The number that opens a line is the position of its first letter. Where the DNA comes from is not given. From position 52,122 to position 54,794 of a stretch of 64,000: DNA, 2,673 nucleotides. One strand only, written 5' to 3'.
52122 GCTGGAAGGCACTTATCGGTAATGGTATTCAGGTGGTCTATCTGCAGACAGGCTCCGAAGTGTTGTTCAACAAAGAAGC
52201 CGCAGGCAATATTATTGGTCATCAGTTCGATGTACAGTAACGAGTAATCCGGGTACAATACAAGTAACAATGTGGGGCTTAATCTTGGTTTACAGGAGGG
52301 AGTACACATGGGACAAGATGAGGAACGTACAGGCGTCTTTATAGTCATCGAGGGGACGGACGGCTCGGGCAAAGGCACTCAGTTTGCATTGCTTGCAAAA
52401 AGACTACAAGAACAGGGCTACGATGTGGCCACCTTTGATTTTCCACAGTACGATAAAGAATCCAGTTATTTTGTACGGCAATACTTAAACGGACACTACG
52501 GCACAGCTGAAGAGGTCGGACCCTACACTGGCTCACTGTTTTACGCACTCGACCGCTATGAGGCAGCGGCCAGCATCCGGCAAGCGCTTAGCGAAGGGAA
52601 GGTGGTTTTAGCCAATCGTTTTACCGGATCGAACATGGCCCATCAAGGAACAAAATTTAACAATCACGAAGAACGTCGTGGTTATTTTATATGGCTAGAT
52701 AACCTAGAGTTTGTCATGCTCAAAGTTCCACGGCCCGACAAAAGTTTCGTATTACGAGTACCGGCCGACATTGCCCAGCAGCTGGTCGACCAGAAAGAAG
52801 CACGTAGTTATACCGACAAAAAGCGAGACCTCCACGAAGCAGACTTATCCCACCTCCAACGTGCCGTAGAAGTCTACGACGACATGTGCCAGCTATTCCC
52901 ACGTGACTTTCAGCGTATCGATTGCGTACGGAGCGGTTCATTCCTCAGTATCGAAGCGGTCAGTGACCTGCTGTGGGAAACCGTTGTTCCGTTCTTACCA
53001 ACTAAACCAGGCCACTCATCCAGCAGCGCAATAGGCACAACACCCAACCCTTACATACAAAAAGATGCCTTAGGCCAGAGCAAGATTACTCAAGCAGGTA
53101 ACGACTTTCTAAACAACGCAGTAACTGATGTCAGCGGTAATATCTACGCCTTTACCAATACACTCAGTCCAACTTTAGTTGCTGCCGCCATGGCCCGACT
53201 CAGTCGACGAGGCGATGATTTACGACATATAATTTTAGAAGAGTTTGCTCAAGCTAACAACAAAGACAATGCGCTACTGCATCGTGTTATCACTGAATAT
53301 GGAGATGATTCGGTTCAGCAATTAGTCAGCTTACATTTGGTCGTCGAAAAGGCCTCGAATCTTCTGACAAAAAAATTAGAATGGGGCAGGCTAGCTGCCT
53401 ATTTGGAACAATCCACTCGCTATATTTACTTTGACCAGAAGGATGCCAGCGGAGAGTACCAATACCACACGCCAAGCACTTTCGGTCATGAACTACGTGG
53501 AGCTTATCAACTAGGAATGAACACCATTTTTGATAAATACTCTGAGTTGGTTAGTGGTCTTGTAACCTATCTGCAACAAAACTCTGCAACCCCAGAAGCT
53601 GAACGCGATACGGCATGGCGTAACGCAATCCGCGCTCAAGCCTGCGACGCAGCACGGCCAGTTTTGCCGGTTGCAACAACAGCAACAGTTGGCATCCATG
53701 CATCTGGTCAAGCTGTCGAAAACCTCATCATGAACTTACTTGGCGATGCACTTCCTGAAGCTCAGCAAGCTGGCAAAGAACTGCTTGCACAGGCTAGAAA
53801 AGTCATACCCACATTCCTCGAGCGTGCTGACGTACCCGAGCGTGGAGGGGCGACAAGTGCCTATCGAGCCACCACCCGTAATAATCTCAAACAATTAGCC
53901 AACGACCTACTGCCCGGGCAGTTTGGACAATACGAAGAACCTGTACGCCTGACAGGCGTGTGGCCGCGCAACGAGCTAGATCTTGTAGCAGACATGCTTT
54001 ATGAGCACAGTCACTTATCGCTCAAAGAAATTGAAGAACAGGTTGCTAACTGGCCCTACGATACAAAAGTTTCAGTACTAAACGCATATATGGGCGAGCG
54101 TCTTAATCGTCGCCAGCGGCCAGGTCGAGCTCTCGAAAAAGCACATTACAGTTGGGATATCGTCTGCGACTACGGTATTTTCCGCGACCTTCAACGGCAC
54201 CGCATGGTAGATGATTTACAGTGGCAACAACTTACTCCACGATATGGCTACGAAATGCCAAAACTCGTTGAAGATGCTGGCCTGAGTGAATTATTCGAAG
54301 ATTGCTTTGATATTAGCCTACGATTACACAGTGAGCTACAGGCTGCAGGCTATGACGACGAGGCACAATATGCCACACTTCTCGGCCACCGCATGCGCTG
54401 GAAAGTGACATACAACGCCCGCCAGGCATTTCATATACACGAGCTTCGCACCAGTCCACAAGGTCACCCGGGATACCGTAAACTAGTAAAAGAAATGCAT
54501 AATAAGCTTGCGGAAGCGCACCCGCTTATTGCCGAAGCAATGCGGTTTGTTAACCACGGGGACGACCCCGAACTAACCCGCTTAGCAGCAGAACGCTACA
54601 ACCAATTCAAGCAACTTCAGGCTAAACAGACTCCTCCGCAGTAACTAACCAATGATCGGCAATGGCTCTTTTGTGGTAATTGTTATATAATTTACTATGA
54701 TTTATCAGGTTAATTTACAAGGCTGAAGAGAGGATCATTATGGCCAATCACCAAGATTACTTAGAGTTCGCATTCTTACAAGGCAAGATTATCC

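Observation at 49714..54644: Divergent supercluster concentrating five pyrimidine-deoxynucleotide enzymes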

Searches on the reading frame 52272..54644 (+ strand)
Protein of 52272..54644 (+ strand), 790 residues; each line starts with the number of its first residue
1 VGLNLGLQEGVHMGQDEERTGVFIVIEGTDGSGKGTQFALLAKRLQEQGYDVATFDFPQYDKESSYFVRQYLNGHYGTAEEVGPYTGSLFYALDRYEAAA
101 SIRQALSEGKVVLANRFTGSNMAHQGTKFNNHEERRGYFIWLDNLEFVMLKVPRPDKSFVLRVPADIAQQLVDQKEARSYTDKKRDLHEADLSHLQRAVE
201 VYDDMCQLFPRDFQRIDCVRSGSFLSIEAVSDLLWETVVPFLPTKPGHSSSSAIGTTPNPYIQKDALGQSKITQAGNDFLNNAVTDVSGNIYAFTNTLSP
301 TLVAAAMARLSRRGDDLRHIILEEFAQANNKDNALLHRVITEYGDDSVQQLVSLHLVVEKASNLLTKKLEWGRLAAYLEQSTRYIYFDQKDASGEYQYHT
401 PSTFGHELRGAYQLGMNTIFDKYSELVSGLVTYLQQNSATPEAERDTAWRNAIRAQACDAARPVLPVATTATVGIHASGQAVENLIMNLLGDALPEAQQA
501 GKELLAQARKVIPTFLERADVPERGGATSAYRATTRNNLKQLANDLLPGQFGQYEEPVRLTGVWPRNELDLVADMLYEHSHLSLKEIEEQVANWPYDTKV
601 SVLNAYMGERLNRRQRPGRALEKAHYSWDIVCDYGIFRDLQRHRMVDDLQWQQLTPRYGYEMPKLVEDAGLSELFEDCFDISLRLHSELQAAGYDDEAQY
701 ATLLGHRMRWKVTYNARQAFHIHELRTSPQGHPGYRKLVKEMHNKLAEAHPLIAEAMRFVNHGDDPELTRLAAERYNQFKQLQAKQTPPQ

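Call 3: search_protein_families(library=pfam, proteins=[window:52272-54644:+], max_evalue=0.01)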
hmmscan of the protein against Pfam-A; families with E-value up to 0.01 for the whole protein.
window:52272-54644:+ (790 aa): 4 families
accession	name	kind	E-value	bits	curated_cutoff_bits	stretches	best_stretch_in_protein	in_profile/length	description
PF02511.20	Thy1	-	2.4e-33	115.9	24.8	2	299-514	8-191/191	Thymidylate synthase complementing protein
PF02223.23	Thymidylate_kin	-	9.4e-20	71.5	27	1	26-203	1-160/185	Thymidylate kinase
PF03976.20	PPK2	-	0.0034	17.4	22.3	1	17-72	27-82/229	Polyphosphate kinase 2 (PPK2)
PF13401.12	AAA_22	-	0.008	16.9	27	0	21-74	5-57/130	AAA domain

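Call 4: search_protein_families(library=ncbifam, proteins=[window:52272-54644:+], max_evalue=0.01)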
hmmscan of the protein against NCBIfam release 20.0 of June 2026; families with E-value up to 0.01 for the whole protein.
window:52272-54644:+ (790 aa): 6 families
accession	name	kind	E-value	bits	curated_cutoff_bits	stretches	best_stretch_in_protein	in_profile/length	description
NF005923.0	PRK07933.1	equivalog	5.5e-36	123.9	193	1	23-206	2-183/213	dTMP kinase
TIGR00041.1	DTMP_kinase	equivalog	3.6e-19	69.2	83.25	1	20-185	3-160/196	dTMP kinase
TIGR02170.1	thyX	equivalog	8.5e-15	54.9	87.9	2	300-517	14-209/211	FAD-dependent thymidylate synthase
TIGR03707.1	PPK2_P_aer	equivalog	0.00038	20.2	301.8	1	17-82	27-91/230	polyphosphate kinase 2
TIGR03708.1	poly_P_AMP_trns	equivalog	0.00078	18.2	547.65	1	16-72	35-91/493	polyphosphate:AMP phosphotransferase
NF001385.0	PRK00279.2-3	equivalog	0.0043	16.7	315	0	19-46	2-29/213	adenylate kinase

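Call 26: find_homologous_proteins(query=window:52272-54644:+, max_evalue=0.00001)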
Query window:52272-54644:+ (790 aa): 4581 proteins with E <= 0.00001 among 8000 candidates; the best 120 are listed.
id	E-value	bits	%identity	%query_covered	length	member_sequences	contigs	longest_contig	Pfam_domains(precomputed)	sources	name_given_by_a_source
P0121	0.0e+0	1755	98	98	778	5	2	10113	PF02223.24,PF02511.21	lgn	-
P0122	0.0e+0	1316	74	96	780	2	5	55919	PF02223.24,PF02511.21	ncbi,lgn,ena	-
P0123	0.0e+0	1316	74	96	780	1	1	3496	PF02223.24,PF02511.21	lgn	-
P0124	0.0e+0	1307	73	96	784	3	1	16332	PF02223.24,PF02511.21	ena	-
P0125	0.0e+0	1302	73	96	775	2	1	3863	PF02223.24,PF02511.21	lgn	-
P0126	0.0e+0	1298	72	97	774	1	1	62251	PF02223.24,PF02511.21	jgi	jgi:thymidylate kinase/thymidylate synthase ThyX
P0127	0.0e+0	1296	72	97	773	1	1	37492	PF02223.24,PF02511.21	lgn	-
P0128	0.0e+0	1290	71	97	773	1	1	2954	PF02223.24,PF02511.21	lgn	-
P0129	0.0e+0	1287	72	97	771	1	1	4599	PF02223.24,PF02511.21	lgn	-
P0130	0.0e+0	1286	72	97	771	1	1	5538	PF02223.24,PF02511.21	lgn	-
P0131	0.0e+0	1285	72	97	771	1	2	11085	PF02223.24,PF02511.21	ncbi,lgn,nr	ncbi:MAG: hypothetical protein QG628_665 [Patescibacteria group bacterium]|nr:hypothetical protein [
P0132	0.0e+0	1284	71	97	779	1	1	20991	PF02223.24,PF02511.21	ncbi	-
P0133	0.0e+0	1282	71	97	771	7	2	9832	PF02223.24,PF02511.21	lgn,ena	-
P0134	0.0e+0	1275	71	97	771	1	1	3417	PF02223.24,PF02511.21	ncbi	-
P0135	0.0e+0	1275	72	97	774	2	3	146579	PF02223.24,PF02511.21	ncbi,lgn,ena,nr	ncbi:hypothetical protein EKI60_02795 [Candidatus Saccharibacteria bacterium]|nr:MAG: hypothetical p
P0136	0.0e+0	1275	71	97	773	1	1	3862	PF02223.24,PF02511.21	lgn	-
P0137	0.0e+0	1273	71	97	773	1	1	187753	PF02223.24,PF02511.21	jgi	jgi:thymidylate kinase/thymidylate synthase ThyX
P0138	0.0e+0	1273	71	97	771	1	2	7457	PF02223.24,PF02511.21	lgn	-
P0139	0.0e+0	1270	71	96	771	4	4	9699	PF02223.24,PF02511.21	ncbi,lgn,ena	-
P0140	0.0e+0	1268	72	96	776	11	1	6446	PF02223.24,PF02511.21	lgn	-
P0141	0.0e+0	1265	71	97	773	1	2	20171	PF02223.24,PF02511.21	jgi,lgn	-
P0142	0.0e+0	1265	70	96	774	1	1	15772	PF02223.24,PF02511.21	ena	-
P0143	0.0e+0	1264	71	97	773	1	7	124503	PF02223.24,PF02511.21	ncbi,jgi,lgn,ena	jgi:thymidylate kinase/thymidylate synthase ThyX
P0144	0.0e+0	1264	70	97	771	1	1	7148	PF02223.24,PF02511.21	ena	-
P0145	0.0e+0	1262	70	97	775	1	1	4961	PF02223.24,PF02511.21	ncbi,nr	ncbi:FAD-dependent thymidylate synthase, partial [Candidatus Saccharibacteria bacterium]|nr:FAD-depe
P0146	0.0e+0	1261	70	98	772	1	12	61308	PF02223.24,PF02511.21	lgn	-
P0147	0.0e+0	1261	70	96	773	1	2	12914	PF02223.24,PF02511.21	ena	-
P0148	0.0e+0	1260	70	96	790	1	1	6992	PF02223.24,PF02511.21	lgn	-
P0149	0.0e+0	1259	70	97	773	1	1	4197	PF02223.24,PF02511.21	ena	-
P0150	0.0e+0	1257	70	96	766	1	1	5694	PF02223.24,PF02511.21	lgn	-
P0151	0.0e+0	1250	70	96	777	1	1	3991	PF02223.24,PF02511.21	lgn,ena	-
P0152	0.0e+0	1250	70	97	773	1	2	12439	PF02223.24,PF02511.21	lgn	-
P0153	0.0e+0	1248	70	97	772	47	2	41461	PF02223.24,PF02511.21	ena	-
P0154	0.0e+0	1248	71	97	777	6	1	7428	PF02223.24,PF02511.21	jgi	jgi:thymidylate kinase/thymidylate synthase ThyX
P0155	0.0e+0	1247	70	96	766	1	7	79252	PF02223.24,PF02511.21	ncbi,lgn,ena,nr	ncbi:FAD-dependent thymidylate synthase [Candidatus Saccharibacteria bacterium]|nr:FAD-dependent thy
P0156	0.0e+0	1243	70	97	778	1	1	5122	PF02223.24,PF02511.21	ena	-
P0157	0.0e+0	1243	71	96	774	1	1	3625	PF02223.24,PF02511.21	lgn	-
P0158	0.0e+0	1242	70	97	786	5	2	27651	PF02223.24,PF02511.21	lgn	-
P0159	0.0e+0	1241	70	96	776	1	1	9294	PF02223.24,PF02511.21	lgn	-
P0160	0.0e+0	1241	71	97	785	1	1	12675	PF02223.24,PF02511.21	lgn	-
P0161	0.0e+0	1241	70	96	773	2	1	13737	PF02223.24,PF02511.21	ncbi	-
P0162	0.0e+0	1241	70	97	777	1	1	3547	PF02223.24,PF02511.21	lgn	-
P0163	0.0e+0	1241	70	97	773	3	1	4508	PF02223.24,PF02511.21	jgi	jgi:thymidylate kinase/thymidylate synthase ThyX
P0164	0.0e+0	1240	71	96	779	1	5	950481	PF02223.24,PF02511.21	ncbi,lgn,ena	-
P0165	0.0e+0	1240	71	97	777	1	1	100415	PF02223.24,PF02511.21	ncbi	-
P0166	0.0e+0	1239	69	98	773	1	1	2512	PF02223.24,PF02511.21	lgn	-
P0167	0.0e+0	1238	69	96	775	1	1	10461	PF02223.24,PF02511.21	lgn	-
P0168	0.0e+0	1237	70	97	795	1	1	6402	PF03976.21,PF02223.24,PF02511.21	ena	-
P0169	0.0e+0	1236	70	96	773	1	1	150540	PF02223.24,PF02511.21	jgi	jgi:thymidylate kinase/thymidylate synthase ThyX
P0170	0.0e+0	1235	69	97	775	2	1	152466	PF02223.24,PF02511.21,PF01712.26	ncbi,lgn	-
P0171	0.0e+0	1235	70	96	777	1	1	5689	PF02223.24,PF02511.21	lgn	-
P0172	0.0e+0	1234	70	96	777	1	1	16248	PF02223.24,PF02511.21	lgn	-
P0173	0.0e+0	1234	70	96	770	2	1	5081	PF02223.24,PF02511.21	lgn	-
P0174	0.0e+0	1234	70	96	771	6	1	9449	PF02223.24,PF02511.21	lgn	-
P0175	0.0e+0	1234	68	98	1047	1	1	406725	PF00692.25,PF02223.24,PF22769.2,PF02511.21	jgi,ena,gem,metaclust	metaclust:\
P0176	0.0e+0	1233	70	97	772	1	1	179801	PF02223.24,PF02511.21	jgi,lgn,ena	-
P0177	0.0e+0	1232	70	96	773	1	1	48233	PF02223.24,PF02511.21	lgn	-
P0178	0.0e+0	1232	70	97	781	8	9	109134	PF02223.24,PF02511.21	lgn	-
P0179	0.0e+0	1232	70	97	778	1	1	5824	PF02223.24,PF02511.21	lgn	-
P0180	0.0e+0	1232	69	98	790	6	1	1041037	PF02223.24,PF02511.21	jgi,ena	-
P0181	0.0e+0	1231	70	97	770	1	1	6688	PF02223.24,PF02511.21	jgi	jgi:thymidylate kinase/thymidylate synthase ThyX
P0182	0.0e+0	1231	69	97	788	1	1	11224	PF02223.24,PF02511.21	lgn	-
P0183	0.0e+0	1229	70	97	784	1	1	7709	PF02223.24,PF02511.21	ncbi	-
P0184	0.0e+0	1229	68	97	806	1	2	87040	PF02223.24,PF02511.21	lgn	-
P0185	0.0e+0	1229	70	96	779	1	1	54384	PF02223.24,PF02511.21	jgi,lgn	-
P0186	0.0e+0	1229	69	98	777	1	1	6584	PF02223.24,PF02511.21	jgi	jgi:thymidylate kinase/thymidylate synthase ThyX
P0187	0.0e+0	1228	70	97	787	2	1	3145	PF02223.24,PF02511.21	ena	-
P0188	0.0e+0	1228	69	97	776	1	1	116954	PF02223.24,PF02511.21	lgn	-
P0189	0.0e+0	1228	69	96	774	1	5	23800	PF02223.24,PF02511.21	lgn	-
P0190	0.0e+0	1228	70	96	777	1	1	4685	PF02223.24,PF02511.21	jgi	jgi:thymidylate kinase/thymidylate synthase ThyX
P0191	0.0e+0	1227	70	96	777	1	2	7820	PF02223.24,PF02511.21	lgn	-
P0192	0.0e+0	1227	69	97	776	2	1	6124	PF02223.24,PF02511.21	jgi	-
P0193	0.0e+0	1227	70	97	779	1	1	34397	PF02223.24,PF02511.21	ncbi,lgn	-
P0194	0.0e+0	1227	70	96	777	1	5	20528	PF02223.24,PF02511.21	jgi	jgi:thymidylate kinase/thymidylate synthase ThyX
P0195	0.0e+0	1226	70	97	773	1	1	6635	PF02223.24,PF02511.21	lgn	-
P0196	0.0e+0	1225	70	96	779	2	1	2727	PF02223.24,PF02511.21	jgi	jgi:thymidylate kinase/thymidylate synthase ThyX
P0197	0.0e+0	1225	69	96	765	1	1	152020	PF02223.24,PF02511.21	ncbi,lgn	-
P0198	0.0e+0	1225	69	98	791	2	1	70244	PF02223.24,PF02511.21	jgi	jgi:thymidylate kinase/thymidylate synthase ThyX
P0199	0.0e+0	1225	70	96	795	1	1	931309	PF02223.24,PF02511.21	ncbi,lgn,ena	-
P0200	0.0e+0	1225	70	97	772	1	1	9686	PF02223.24,PF02511.21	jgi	jgi:thymidylate kinase/thymidylate synthase ThyX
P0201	0.0e+0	1224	68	98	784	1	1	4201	PF02223.24,PF02511.21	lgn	-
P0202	0.0e+0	1224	69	97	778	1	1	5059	PF02223.24,PF02511.21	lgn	-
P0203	0.0e+0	1223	69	97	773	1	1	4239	PF02223.24,PF02511.21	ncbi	-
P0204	0.0e+0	1223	70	96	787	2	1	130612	PF02223.24,PF02511.21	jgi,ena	jgi:thymidylate kinase/thymidylate synthase ThyX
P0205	0.0e+0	1223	69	96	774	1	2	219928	PF02223.24,PF02511.21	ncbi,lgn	-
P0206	0.0e+0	1223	68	97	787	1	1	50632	PF02223.24,PF02511.21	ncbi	-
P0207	0.0e+0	1222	69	97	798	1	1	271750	PF02223.24,PF02511.21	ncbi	-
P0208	0.0e+0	1222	70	96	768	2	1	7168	PF02223.24,PF02511.21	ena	-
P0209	0.0e+0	1222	70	96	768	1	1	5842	PF02223.24,PF02511.21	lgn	-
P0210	0.0e+0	1222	69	97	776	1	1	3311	PF02223.24,PF02511.21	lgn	-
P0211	0.0e+0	1222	69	96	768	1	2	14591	PF02223.24,PF02511.21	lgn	-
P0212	0.0e+0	1222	69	97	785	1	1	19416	PF02223.24,PF02511.21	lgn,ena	-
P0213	0.0e+0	1222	68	96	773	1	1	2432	PF02223.24,PF02511.21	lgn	-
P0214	0.0e+0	1222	69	97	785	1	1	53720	PF02223.24,PF02511.21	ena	-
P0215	0.0e+0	1222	69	97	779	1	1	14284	PF02223.24,PF02511.21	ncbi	-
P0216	0.0e+0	1222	68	97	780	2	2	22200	PF02223.24,PF02511.21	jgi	-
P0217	0.0e+0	1221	69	96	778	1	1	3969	PF02223.24,PF02511.21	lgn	-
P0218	0.0e+0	1221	70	96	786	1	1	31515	PF02223.24,PF02511.21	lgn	-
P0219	0.0e+0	1221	69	96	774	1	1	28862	PF02223.24,PF02511.21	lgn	-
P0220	0.0e+0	1221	69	97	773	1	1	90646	PF02223.24,PF02511.21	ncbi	-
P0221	0.0e+0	1221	69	97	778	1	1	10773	PF02223.24,PF02511.21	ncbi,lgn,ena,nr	ncbi:MAG TPA: FAD-dependent thymidylate synthase [Candidatus Saccharimonadales bacterium]|nr:FAD-dep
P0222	0.0e+0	1221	69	97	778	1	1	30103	PF03976.21,PF02223.24,PF02511.21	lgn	-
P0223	0.0e+0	1221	69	97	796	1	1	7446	PF02223.24,PF02511.21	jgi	jgi:thymidylate kinase/thymidylate synthase ThyX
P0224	0.0e+0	1220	70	97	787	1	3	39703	PF02223.24,PF02511.21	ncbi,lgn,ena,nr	ncbi:FAD-dependent thymidylate synthase [Candidatus Saccharibacteria bacterium]|nr:FAD-dependent thy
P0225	0.0e+0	1220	69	96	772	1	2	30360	PF02223.24,PF02511.21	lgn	-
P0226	0.0e+0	1219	69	97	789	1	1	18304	PF02223.24,PF02511.21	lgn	-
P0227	0.0e+0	1219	67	98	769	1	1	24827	PF02223.24,PF02511.21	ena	-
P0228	0.0e+0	1219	70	97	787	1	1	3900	PF03976.21,PF02223.24,PF02511.21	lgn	-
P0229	0.0e+0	1219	69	97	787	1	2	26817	PF02223.24,PF02511.21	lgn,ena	-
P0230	0.0e+0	1219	68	97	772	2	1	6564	PF02223.24,PF02511.21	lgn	-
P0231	0.0e+0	1218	69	97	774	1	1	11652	PF02223.24,PF02511.21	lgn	-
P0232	0.0e+0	1218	68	97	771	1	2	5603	PF02223.24,PF02511.21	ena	-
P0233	0.0e+0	1218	69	97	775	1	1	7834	PF02223.24,PF02511.21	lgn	-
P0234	0.0e+0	1218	68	97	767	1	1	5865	PF02223.24,PF02511.21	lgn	-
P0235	0.0e+0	1218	69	97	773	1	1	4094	PF02223.24,PF02511.21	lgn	-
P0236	0.0e+0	1218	68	97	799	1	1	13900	PF02223.24,PF02511.21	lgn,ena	-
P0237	0.0e+0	1217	69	96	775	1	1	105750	PF02223.24,PF02511.21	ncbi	-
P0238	0.0e+0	1217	69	97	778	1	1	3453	PF02223.24,PF02511.21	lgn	-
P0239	0.0e+0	1217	69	97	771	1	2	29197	PF02223.24,PF02511.21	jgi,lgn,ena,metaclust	metaclust:\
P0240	0.0e+0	1217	69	98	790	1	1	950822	PF02223.24,PF02511.21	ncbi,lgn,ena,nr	ncbi:MAG TPA: FAD-dependent thymidylate synthase [Candidatus Saccharimonadales bacterium]|nr:FAD-dep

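Call 46: search_protein_families(library=pfam, proteins=[P0175], max_evalue=0.001)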
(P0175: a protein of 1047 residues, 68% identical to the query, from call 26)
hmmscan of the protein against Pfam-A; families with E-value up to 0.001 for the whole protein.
P0175 (1047 aa): 4 families
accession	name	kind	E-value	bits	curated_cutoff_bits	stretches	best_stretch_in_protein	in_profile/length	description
PF02511.20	Thy1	-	2.7e-33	115.8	24.8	2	864-1003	46-190/191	Thymidylate synthase complementing protein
PF22769.1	DCD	-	4.4e-31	108.5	27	1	4-178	2-152/153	dCTP deaminase-like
PF02223.23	Thymidylate_kin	-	1.3e-18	67.7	27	1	266-416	1-140/185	Thymidylate kinase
PF00692.24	dUTPase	-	1.6e-05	25.1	22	1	101-185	29-110/129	dUTPase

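Call 62: find_encoding_contigs(protein=P0180, flank=6000, max_places=2)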
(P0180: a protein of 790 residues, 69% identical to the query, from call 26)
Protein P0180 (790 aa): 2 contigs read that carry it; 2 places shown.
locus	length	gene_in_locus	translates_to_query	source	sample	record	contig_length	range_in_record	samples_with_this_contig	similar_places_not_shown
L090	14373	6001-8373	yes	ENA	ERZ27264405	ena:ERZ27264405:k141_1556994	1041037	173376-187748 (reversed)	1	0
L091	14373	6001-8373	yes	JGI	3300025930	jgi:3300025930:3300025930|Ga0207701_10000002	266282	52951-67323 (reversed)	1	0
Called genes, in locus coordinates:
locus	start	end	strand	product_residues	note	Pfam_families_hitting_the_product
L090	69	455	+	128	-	PF00584:SecE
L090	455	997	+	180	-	PF02357:NusG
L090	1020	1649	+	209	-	-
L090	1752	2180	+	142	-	PF03946:Ribosomal_L11_N, PF00298:Ribosomal_L11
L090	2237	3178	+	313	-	PF00687:Ribosomal_L1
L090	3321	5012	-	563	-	PF09924:LPG_synthase_C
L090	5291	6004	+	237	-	PF22769:DCD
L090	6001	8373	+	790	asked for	PF02223:Thymidylate_kin, PF02511:Thy1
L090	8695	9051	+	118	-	-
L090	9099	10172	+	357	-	PF04389:Peptidase_M28 (faint), PF01546:Peptidase_M20, PF07687:M20_dimer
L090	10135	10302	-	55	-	-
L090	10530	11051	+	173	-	PF00466:Ribosomal_L10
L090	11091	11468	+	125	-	PF16320:Ribosomal_L12_N, PF00542:Ribosomal_L12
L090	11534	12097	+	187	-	-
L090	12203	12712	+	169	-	-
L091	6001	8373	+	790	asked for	PF02223:Thymidylate_kin, PF02511:Thy1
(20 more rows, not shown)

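Call 63: find_encoding_contigs(protein=P0199, flank=6000, max_places=2)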
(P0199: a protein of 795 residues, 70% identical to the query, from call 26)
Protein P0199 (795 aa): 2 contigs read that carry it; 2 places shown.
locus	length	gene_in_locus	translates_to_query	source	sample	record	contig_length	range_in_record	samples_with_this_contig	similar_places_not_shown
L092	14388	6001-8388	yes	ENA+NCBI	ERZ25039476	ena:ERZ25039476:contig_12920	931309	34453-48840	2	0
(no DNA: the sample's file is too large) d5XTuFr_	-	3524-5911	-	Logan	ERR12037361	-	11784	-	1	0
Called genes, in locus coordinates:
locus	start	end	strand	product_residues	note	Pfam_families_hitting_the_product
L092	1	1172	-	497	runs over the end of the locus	PF13506:Glyco_transf_21, PF13641:Glyco_tranf_2_3, PF00535:Glycos_transf_2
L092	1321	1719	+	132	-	PF00584:SecE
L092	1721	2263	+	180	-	PF02357:NusG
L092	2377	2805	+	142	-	PF03946:Ribosomal_L11_N, PF00298:Ribosomal_L11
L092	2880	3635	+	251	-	-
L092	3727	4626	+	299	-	PF00687:Ribosomal_L1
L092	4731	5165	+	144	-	-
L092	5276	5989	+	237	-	PF22769:DCD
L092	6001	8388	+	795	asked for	PF02223:Thymidylate_kin, PF02511:Thy1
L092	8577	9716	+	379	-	-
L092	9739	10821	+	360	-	PF05343:Peptidase_M42 (faint), PF01546:Peptidase_M20, PF07687:M20_dimer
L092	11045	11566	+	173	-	PF00466:Ribosomal_L10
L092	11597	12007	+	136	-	PF16320:Ribosomal_L12_N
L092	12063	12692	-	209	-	-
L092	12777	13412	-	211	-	-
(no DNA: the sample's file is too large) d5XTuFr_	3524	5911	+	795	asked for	PF02223:Thymidylate_kin, PF02511:Thy1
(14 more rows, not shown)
